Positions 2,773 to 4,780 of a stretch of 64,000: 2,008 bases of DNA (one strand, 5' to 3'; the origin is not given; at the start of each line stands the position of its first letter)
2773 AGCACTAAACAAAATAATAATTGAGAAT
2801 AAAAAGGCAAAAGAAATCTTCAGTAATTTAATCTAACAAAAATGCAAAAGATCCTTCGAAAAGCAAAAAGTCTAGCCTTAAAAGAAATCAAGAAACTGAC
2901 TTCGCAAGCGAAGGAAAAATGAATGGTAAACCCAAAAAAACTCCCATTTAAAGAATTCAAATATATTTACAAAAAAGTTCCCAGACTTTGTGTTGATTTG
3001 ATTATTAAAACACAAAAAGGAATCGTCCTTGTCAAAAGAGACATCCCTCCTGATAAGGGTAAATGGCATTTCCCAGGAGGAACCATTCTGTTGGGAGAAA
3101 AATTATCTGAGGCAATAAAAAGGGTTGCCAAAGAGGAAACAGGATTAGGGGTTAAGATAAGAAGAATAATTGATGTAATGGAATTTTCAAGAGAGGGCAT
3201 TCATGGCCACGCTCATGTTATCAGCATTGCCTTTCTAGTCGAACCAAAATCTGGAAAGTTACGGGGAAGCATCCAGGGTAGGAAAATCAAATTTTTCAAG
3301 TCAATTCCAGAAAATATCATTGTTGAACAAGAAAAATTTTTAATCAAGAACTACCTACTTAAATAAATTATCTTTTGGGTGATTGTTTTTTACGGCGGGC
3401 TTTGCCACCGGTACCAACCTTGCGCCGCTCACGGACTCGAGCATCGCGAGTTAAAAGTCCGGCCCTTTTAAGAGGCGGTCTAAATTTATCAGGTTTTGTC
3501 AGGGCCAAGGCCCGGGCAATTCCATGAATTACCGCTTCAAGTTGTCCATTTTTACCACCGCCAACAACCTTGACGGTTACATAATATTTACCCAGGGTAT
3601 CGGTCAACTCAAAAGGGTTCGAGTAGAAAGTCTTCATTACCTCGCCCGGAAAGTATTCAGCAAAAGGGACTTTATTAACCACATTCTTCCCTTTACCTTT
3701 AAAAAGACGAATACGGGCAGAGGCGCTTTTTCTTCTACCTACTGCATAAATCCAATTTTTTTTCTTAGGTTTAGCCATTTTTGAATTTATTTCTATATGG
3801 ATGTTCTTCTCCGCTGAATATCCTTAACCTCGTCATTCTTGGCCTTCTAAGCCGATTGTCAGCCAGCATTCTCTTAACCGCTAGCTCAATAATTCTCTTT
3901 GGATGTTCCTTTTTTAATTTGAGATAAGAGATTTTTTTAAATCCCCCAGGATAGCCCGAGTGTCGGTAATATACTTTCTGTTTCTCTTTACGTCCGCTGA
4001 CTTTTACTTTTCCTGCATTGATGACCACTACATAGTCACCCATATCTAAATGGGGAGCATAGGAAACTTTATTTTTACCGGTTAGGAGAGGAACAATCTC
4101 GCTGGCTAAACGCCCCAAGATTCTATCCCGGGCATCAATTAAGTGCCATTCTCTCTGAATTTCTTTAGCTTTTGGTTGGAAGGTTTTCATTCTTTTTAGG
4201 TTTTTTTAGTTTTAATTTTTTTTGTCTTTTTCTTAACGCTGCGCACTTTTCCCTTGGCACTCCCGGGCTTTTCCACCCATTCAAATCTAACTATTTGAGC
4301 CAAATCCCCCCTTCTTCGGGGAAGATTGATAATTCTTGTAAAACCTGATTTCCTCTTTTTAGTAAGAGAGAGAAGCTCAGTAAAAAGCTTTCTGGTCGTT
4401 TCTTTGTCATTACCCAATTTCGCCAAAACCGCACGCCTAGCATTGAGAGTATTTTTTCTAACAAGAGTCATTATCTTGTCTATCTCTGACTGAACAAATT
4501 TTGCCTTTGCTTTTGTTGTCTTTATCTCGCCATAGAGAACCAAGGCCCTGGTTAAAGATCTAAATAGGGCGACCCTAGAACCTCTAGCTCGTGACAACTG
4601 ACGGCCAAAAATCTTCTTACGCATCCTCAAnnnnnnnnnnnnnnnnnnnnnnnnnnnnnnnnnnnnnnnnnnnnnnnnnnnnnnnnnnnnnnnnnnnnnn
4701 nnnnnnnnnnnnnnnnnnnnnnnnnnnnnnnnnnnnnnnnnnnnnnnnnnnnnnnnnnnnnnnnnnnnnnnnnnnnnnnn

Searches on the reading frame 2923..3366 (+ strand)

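Call 40: search_protein_families(library=pfam, proteins=[window:2923-3366:+], max_evalue=0.001)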
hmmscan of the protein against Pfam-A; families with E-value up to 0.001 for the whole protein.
window:2923-3366:+ (147 aa): 1 family
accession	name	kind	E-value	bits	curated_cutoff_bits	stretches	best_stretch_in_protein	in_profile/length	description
PF00293.34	NUDIX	-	4.6e-14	53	21.1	1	21-116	3-102/134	NUDIX domain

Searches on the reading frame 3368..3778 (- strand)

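Call 40: search_protein_families(library=pfam, proteins=[window:3368-3778:-], max_evalue=0.001)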
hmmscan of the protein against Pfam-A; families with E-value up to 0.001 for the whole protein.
window:3368-3778:- (136 aa): 1 family
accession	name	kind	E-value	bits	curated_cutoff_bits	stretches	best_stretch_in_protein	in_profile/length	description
PF00380.25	Ribosomal_S9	-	6.5e-36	123.9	22.5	1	14-136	1-121/121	Ribosomal protein S9/S16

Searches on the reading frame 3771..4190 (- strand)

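Call 40: search_protein_families(library=pfam, proteins=[window:3771-4190:-], max_evalue=0.001)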
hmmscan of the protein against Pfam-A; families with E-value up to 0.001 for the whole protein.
window:3771-4190:- (139 aa): 1 family
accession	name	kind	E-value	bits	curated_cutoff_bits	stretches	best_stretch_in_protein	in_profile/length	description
PF00572.24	Ribosomal_L13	-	2.2e-47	160.5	23.8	1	13-131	1-119/119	Ribosomal protein L13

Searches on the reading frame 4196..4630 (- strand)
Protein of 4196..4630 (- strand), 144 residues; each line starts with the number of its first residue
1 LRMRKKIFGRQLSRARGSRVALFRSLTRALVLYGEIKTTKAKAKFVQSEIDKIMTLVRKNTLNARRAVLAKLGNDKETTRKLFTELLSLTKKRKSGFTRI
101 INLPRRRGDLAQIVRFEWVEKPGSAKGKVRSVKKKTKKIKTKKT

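Call 40: search_protein_families(library=pfam, proteins=[window:4196-4630:-], max_evalue=0.001)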
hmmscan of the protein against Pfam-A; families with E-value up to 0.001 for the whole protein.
window:4196-4630:- (144 aa): 1 family
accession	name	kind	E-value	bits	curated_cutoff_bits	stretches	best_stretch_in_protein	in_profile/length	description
PF01196.24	Ribosomal_L17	-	2.5e-22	80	27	1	22-119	1-97/97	Ribosomal protein L17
